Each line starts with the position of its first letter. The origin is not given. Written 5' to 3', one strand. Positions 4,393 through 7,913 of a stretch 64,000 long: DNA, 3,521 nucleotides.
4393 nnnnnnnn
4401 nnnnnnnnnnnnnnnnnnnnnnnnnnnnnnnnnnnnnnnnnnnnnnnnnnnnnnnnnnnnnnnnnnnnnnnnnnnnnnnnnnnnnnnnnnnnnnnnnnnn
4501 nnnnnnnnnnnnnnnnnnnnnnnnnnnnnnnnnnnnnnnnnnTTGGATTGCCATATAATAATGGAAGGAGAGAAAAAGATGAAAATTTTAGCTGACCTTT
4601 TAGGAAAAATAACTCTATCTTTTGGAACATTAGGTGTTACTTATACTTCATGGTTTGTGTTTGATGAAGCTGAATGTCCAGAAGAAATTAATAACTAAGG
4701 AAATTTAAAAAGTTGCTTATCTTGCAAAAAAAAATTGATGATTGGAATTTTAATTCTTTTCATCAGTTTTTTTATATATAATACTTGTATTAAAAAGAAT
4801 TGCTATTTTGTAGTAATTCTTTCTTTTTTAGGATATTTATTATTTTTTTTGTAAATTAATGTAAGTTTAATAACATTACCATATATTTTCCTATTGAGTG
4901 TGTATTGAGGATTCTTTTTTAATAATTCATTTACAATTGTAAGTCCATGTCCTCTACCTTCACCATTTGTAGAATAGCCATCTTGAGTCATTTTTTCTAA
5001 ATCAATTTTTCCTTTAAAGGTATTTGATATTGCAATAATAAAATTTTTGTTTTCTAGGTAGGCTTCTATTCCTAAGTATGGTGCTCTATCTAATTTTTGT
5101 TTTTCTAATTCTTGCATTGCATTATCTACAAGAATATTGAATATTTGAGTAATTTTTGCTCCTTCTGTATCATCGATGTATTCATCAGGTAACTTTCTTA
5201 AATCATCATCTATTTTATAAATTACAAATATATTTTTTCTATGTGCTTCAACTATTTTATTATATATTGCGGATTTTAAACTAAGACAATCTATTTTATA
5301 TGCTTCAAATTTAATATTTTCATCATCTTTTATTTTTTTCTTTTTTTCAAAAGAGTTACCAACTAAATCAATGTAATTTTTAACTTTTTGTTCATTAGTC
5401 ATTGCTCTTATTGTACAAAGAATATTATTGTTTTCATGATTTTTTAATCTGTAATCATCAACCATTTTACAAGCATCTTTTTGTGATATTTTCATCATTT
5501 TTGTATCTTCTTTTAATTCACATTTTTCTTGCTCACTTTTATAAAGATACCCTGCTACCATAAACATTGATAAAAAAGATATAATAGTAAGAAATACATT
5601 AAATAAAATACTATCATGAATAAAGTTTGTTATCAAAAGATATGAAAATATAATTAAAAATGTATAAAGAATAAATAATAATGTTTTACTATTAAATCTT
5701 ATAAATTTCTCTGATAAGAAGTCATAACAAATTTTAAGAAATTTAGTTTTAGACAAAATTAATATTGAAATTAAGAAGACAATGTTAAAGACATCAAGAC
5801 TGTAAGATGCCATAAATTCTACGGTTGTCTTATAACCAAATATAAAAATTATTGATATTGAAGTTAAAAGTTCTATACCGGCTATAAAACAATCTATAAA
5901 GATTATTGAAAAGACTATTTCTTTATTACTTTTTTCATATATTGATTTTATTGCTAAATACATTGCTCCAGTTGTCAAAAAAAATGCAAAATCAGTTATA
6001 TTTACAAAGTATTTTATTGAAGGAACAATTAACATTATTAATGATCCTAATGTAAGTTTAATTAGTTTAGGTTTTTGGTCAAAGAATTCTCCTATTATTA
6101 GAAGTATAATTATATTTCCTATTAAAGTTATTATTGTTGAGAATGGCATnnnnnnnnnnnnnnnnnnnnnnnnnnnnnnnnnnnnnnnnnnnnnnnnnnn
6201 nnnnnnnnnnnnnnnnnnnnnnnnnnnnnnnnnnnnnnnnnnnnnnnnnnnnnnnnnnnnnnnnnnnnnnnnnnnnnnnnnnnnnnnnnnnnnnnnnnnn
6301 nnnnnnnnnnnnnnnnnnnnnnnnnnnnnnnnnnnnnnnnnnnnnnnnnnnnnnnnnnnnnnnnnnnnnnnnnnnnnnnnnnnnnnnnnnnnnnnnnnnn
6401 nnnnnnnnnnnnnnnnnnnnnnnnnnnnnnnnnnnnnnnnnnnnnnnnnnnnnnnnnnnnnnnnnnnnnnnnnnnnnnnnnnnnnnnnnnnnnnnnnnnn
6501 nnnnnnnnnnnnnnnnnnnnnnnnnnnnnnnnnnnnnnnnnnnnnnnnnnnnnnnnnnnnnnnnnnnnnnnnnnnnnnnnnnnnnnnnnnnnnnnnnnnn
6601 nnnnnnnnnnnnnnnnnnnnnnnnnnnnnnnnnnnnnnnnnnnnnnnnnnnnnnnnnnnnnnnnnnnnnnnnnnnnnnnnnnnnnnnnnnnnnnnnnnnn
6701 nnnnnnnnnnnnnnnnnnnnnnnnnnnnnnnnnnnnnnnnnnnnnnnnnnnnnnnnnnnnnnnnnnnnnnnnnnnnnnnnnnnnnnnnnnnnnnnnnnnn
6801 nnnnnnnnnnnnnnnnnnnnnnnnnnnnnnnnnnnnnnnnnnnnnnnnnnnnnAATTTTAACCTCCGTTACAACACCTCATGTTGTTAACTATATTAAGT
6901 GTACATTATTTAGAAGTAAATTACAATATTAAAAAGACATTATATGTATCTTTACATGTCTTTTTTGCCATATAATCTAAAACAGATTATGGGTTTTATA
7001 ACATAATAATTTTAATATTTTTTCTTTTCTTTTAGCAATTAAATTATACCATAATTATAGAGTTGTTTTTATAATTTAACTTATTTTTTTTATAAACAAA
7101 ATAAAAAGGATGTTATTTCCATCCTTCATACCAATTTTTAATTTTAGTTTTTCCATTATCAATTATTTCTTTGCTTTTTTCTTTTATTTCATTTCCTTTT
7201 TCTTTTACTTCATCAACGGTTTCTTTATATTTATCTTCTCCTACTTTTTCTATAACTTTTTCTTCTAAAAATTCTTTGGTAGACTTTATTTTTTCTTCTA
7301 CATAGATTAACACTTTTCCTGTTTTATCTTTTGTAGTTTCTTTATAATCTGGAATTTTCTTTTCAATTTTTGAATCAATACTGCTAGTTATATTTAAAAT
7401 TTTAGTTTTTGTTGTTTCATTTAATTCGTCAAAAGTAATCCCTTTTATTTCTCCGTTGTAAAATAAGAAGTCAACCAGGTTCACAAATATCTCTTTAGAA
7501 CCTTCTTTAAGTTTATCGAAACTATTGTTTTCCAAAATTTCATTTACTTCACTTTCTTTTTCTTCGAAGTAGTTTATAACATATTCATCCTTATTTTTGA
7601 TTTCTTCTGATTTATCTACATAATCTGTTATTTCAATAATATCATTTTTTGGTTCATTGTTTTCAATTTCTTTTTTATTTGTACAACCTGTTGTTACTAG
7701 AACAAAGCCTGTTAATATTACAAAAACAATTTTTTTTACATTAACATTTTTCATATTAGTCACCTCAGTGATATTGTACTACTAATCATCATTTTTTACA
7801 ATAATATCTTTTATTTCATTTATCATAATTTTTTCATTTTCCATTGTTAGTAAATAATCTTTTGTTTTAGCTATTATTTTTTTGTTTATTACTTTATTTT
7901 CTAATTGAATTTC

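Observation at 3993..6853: Complete agr-type quorum-sensing module with convergent agrBD / agrCA halves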

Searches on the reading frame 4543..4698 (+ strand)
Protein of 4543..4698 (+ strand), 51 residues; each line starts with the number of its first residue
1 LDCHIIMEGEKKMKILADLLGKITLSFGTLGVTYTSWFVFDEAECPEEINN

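Call 7: search_protein_families(library=ncbifam, proteins=[window:4543-4698:+], max_evalue=1)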
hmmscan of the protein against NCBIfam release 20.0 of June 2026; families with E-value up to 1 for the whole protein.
window:4543-4698:+ (51 aa): 1 family
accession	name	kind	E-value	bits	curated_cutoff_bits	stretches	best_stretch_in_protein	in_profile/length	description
TIGR04223.1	quorum_AgrD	subfamily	1e-05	25.5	19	1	16-49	3-36/38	AgrD family cyclic lactone autoinducer peptide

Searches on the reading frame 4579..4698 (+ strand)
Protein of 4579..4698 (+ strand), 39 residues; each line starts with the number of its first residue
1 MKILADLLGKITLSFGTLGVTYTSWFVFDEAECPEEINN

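Call 5: search_protein_families(library=pfam, proteins=[window:4579-4698:+], max_evalue=0.01)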
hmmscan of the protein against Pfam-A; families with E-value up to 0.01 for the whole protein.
window:4579-4698:+ (39 aa): 0 families

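Call 7: search_protein_families(library=ncbifam, proteins=[window:4579-4698:+], max_evalue=1)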
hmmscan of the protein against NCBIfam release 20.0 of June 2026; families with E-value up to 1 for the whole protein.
window:4579-4698:+ (39 aa): 1 family
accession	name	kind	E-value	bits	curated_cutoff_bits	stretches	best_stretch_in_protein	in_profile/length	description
TIGR04223.1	quorum_AgrD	subfamily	4.8e-06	26.6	19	1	3-37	2-36/38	AgrD family cyclic lactone autoinducer peptide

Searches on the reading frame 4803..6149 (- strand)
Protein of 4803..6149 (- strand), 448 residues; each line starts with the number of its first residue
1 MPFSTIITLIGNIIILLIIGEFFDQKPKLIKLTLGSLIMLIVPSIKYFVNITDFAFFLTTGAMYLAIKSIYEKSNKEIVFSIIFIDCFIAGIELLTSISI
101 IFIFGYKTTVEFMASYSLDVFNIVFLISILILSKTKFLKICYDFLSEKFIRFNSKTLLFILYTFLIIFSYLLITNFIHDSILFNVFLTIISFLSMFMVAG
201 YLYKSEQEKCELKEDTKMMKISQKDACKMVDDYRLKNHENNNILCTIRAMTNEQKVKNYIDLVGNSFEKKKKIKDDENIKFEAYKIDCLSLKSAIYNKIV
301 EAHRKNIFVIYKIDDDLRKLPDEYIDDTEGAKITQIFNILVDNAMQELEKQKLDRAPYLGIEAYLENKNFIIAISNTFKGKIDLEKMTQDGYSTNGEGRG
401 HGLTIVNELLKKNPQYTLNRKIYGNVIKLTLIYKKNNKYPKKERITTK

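Call 5: search_protein_families(library=pfam, proteins=[window:4803-6149:-], max_evalue=0.01)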
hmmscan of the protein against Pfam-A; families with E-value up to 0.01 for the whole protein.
window:4803-6149:- (448 aa): 2 families
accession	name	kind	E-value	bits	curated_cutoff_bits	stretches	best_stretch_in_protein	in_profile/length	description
PF14501.12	HATPase_c_5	-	2.9e-09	37.2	22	1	332-412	5-81/102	GHKL domain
PF02518.31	HATPase_c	-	7.8e-05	23.5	26.4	1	332-411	5-85/111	Histidine kinase-, DNA gyrase B-, and HSP90-like ATPase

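Call 7: search_protein_families(library=ncbifam, proteins=[window:4803-6149:-], max_evalue=1)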
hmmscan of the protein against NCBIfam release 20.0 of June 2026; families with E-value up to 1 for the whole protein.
window:4803-6149:- (448 aa): 4 families
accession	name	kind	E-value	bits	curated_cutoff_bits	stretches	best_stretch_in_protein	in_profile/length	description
NF008298.1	PRK11086.1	subfamily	1.7e-06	26.7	520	1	229-412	329-502/529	DcuS/MalK family sensor histidine kinase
TIGR03025.1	EPS_sugtrans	subfamily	0.0063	15.8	295.55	1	102-266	11-177/445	exopolysaccharide biosynthesis polyprenyl glycosylphosphotransferase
NF007688.0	PRK10364.1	equivalog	0.04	12.7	479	1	302-412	327-428/460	two-component system sensor histidine kinase ZraS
TIGR02968.1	succ_dehyd_anc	equivalog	0.98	9.7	41.8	1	95-171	26-102/105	succinate dehydrogenase, hydrophobic membrane anchor protein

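Call 35: search_solved_structures(query=window:4803-6149:-, max_evalue=0.01, show_alignments=1)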
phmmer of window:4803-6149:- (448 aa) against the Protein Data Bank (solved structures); distinct sequences matched with E-value up to 0.01: 2.
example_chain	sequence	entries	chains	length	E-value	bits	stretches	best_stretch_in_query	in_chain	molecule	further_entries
6e52_A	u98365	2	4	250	0.0001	24.8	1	230-412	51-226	Staphylococcus aureus AgrC histidine kinase module fused to Saccharomyces cerevisiae GCN4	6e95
4bxi_A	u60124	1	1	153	0.00012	24.5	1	289-413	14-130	ACCESSORY GENE REGULATOR PROTEIN C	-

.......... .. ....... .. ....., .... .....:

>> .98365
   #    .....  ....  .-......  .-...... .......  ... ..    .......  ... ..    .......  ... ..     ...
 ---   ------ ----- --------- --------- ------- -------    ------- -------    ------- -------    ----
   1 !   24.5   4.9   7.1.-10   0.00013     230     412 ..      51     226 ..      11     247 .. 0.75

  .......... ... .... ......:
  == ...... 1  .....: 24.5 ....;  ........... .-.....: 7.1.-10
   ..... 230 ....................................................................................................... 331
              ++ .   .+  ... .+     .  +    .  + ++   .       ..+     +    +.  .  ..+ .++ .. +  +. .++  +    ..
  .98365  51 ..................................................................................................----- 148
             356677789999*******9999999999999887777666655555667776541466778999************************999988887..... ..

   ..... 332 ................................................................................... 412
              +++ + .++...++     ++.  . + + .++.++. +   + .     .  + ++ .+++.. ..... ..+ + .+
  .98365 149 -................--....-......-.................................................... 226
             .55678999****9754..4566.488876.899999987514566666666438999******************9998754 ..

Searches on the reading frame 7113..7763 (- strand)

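Call 5: search_protein_families(library=pfam, proteins=[window:7113-7763:-], max_evalue=0.01)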
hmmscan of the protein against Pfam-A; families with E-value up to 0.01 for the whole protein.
window:7113-7763:- (216 aa): 0 families

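Call 7: search_protein_families(library=ncbifam, proteins=[window:7113-7763:-], max_evalue=1)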
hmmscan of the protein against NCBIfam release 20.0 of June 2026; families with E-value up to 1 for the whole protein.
window:7113-7763:- (216 aa): 1 family
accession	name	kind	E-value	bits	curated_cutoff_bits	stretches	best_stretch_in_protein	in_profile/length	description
NF040519.1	Sbal_3080_fam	subfamily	0.1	13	80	1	18-81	3-66/136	Sbal_3080 family lipoprotein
